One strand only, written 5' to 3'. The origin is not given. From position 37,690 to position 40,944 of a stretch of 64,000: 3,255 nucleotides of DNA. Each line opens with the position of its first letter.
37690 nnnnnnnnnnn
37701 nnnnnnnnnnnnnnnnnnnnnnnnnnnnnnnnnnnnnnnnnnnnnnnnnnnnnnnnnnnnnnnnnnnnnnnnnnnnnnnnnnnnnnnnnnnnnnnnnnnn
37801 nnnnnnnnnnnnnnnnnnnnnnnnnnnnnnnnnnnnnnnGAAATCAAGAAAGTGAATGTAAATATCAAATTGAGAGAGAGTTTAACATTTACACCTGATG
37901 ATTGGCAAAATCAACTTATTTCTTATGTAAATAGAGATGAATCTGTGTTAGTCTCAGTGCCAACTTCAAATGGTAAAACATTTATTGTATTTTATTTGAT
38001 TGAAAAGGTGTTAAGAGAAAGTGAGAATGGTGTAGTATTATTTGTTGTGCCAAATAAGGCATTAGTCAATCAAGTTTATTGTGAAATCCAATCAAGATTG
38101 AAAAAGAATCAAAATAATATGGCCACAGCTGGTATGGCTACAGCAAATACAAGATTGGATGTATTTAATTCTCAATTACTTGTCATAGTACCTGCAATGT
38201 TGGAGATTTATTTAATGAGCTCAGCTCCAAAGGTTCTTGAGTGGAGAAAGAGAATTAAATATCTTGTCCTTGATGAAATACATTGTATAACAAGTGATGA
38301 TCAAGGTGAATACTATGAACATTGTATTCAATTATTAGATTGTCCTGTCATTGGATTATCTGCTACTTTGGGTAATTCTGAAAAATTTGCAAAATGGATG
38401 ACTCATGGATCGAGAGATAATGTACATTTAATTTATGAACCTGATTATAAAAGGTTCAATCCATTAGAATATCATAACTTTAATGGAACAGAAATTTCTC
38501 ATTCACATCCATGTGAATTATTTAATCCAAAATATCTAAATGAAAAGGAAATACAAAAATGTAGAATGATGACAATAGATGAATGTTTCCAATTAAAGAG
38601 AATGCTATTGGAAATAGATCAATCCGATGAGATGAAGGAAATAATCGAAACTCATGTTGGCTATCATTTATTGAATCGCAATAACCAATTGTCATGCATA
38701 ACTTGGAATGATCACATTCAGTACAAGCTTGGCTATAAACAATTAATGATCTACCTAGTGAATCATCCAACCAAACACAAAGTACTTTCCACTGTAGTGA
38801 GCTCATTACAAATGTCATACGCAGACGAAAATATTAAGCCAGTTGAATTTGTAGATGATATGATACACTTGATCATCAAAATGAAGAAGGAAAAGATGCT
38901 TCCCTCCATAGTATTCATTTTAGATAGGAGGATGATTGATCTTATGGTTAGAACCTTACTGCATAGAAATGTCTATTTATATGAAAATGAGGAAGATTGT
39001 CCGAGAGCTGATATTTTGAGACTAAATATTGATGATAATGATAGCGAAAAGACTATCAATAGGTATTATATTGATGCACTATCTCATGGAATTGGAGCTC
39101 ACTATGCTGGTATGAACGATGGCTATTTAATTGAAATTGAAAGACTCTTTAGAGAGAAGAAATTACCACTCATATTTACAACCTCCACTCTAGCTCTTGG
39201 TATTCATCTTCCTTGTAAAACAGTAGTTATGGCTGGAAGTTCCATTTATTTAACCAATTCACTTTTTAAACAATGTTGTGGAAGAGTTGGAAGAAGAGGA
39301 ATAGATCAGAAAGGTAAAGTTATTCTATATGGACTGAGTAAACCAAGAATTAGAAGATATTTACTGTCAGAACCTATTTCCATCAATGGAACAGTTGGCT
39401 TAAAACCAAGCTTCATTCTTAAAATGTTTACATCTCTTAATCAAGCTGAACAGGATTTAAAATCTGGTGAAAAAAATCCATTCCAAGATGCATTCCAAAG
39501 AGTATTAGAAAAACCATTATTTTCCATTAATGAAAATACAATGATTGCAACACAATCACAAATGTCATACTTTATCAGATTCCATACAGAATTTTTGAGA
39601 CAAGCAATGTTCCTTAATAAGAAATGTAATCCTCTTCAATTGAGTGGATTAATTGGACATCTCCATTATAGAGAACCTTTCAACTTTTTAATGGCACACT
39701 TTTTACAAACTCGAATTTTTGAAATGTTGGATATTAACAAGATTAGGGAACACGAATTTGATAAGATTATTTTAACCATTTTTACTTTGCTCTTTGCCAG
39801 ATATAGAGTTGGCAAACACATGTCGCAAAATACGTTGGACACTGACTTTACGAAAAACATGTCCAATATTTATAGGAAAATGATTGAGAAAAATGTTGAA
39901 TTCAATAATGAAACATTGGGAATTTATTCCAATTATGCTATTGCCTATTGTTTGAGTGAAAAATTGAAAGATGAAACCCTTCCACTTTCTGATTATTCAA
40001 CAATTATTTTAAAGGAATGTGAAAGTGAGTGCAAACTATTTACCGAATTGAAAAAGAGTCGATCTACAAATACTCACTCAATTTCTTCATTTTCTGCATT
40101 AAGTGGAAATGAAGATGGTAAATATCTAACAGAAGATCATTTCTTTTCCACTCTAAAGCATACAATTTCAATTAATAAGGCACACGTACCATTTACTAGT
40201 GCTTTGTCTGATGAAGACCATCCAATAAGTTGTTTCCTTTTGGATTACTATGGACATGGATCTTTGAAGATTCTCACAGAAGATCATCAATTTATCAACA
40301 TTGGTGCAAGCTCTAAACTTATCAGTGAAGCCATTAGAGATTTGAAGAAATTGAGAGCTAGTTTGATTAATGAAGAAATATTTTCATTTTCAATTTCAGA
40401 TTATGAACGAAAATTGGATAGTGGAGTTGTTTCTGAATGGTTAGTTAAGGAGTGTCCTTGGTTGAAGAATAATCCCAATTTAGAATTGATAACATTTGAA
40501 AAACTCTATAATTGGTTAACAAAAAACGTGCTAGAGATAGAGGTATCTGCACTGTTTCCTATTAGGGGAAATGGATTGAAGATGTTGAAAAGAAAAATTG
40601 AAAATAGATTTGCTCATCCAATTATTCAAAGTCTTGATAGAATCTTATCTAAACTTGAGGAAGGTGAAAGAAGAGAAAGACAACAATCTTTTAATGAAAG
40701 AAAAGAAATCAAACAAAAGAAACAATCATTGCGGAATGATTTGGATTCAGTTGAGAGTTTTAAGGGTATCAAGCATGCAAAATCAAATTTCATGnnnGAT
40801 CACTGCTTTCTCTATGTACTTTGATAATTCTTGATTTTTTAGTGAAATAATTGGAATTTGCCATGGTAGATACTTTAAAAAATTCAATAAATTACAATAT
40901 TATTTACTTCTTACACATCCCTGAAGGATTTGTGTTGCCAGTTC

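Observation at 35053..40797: Ski2-like DExH helicase with a ~900-aa uncharacterised N-terminal region, in one exon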

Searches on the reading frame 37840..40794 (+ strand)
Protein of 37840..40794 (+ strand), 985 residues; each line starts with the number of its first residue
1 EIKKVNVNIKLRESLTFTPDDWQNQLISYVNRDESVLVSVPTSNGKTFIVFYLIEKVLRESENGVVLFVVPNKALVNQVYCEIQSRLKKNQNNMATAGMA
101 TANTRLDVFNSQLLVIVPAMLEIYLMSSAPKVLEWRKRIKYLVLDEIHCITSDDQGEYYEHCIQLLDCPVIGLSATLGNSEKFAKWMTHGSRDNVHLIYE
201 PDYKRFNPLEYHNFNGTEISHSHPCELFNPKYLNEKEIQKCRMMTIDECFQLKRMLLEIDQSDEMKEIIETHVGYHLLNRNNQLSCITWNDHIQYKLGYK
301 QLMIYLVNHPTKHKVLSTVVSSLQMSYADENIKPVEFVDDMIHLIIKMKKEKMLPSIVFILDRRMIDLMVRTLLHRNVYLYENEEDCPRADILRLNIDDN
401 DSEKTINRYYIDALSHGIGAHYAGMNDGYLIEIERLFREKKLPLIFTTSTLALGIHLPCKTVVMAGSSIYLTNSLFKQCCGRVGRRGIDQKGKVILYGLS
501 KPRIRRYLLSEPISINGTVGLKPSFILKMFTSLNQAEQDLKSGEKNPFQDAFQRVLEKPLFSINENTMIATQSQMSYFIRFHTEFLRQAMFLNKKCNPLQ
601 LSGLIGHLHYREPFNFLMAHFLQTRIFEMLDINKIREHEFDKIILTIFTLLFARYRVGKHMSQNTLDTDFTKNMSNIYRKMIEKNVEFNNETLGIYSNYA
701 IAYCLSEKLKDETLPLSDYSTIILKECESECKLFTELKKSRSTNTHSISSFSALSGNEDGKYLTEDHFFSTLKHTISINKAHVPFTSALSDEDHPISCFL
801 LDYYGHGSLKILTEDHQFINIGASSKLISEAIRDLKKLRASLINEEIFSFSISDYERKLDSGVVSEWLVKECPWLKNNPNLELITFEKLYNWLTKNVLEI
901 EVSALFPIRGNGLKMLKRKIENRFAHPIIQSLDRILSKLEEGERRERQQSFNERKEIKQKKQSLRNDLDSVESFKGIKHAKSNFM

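Call 55: predict_structure(alignment_id=A3)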
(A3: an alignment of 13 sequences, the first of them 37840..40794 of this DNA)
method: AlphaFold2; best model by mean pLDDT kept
length: 985 residues; sequences in the alignment: 13
mean_pLDDT: 73.9   pTM: 0.70
mean pLDDT of the five models: 73.9, 72.1, 69.5, 66.7, 65.7
residues with pLDDT >= 90: 144; 70-90: 536; 50-70: 159; < 50: 146
segments of 3 or more residues with pLDDT < 50: 1-8, 10-16, 398-403, 486-489, 659-671, 706-778, 898-900, 950-955, 968-985
pLDDT, mean of each block of 10 residues (from residue 1): 40 55 86 88 67 83 88 77 69 75 82 90 83 87 87 76 88 83 81 79 60 90 87 84 82 92 91 69 60 85 93 92 77 86 95 92 90 93 82 57 66 92 81 84 89 67 83 79 59 86 80 65 85 77 68 76 55 68 85 82 82 88 79 75 85 69 42 66 86 74 51 41 34 41 31 32 40 44 68 66 84 81 85 89 78 82 88 83 85 65 61 79 85 89 61 50 54 30 28
secondary structure, 60 per line:
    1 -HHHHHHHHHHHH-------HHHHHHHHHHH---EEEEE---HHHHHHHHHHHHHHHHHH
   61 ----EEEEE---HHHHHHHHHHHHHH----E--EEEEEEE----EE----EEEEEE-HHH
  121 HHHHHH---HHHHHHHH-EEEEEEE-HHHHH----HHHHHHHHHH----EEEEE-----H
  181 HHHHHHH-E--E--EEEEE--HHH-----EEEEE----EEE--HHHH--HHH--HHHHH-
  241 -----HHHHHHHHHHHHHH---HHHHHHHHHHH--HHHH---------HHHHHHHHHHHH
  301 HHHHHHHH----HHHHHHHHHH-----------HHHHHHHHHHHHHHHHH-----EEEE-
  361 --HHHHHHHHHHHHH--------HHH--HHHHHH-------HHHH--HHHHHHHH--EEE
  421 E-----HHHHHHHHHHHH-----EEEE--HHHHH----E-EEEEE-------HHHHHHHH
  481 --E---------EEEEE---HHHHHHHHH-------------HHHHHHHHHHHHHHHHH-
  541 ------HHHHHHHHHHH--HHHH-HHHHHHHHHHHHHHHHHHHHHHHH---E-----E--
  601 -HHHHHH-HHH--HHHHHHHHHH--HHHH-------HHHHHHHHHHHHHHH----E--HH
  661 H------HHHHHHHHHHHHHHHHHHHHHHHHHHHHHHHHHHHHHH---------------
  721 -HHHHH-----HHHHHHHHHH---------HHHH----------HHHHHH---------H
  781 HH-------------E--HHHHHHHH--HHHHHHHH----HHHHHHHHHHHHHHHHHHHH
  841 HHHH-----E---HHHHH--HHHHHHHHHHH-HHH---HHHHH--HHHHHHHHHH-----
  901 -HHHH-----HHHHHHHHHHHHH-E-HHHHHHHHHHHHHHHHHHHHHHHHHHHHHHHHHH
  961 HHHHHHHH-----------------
elements in order (helices of 4 or more, strands of 3 or more residues): H2-13 H21-31 E35-39 H43-60 E65-69 H73-86 E94-100 E111-116 H118-126 H130-137 E139-145 H147-151 H156-165 E170-174 H180-187 E195-199 E210-214 E219-221 H224-227 H235-239 H246-259 H263-273 H276-279 H289-308 H313-322 H334-350 E356-359 H363-375 H389-394 H402-405 H408-415 E418-421 H427-438 E444-447 H450-454 E461-465 H473-480 E493-497 H501-509 H523-539 H547-557 H560-563 H565-588 H602-607 H614-623 H626-629 H637-651 H668-705 H722-726 H732-741 H751-754 H765-770 H799-806 H809-816 H821-844 H854-858 H861-871 H879-883 H886-895 H902-905 H911-923 H927-968

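Call 58: fold_search(model_id=the predicted structure, library=pdb)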
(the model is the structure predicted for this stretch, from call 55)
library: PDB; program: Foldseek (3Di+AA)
matches with E <= 10: 1437; with E <= 0.001: 655
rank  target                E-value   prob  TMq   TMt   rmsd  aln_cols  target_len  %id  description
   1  6c90_A                2.2e-22  1.00  0.50  0.70   7.7       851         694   17  Human Mtr4 helicase in complex with ZCCHC8-CTD (released 2018-05-30)
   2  6ro1_A                1.3e-21  1.00  0.43  0.46  27.2      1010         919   15  X-ray crystal structure of the MTR4 NVL complex (released 2019-07-03)
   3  6d6q_M                1.4e-20  1.00  0.51  0.70   6.8       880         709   16  Human nuclear exosome-MTR4 RNA complex - overall reconstruction (released 2018-06-20)
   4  7z52_B                1.8e-20  1.00  0.50  0.69   7.5       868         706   16  Human NEXT dimer - focused reconstruction of the single MTR4 (released 2022-06-22)
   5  4buj_A                2.9e-20  1.00  0.50  0.55   8.4       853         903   15  Crystal structure of the S. cerevisiae Ski2-3-8 complex (released 2013-08-28)
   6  6ieg_B                3.0e-20  1.00  0.40  0.43  22.8      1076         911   14  Crystal structure of human MTR4 (released 2019-04-03)
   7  2xgj_A                4.4e-20  1.00  0.38  0.38  14.9       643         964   19  Structure of Mtr4, a DExH helicase involved in nuclear RNA processing and surveillance (released 2010-06-23)
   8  7s7b_A                5.8e-20  1.00  0.39  0.42  15.8       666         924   19  Human Nuclear exosome targeting (NEXT) complex homodimer bound to RNA (substrate 1) (released 2022-06-15)
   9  4u4c_A                6.6e-20  1.00  0.38  0.41  15.4       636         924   19  The molecular architecture of the TRAMP complex reveals the organization and interplay of its two catalytic activities (released 2014-09-24)
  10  6bb8                  8.5e-20  1.00  0.39  0.41  14.4       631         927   19  Crystal Structure of Frequency-Interacting RNA helicase (FRH) (released 2018-08-29)
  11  2xgj_B                1.2e-19  1.00  0.49  0.61  13.7       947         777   14  Structure of Mtr4, a DExH helicase involved in nuclear RNA processing and surveillance (released 2010-06-23)
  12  5e02_A                1.7e-19  1.00  0.38  0.38  15.3       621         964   20  Structure of RNA Helicase FRH a Critical Component of the Neurospora Crassa Circadian Clock (released 2016-07-06)
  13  5dzr                  3.2e-19  1.00  0.38  0.39  15.3       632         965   20  Structure of RNA Helicase FRH a Critical Component of the Neurospora Crassa Circadian Clock (released 2016-07-06)
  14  5ooq_B                4.5e-19  1.00  0.36  0.38  14.4       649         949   18  Structure of the Mtr4 Nop53 Complex (released 2017-09-20)
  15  6ieh_B                5.1e-19  1.00  0.38  0.40  13.7       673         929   19  Crystal structures of the hMTR4-NRDE2 complex (released 2019-04-03)
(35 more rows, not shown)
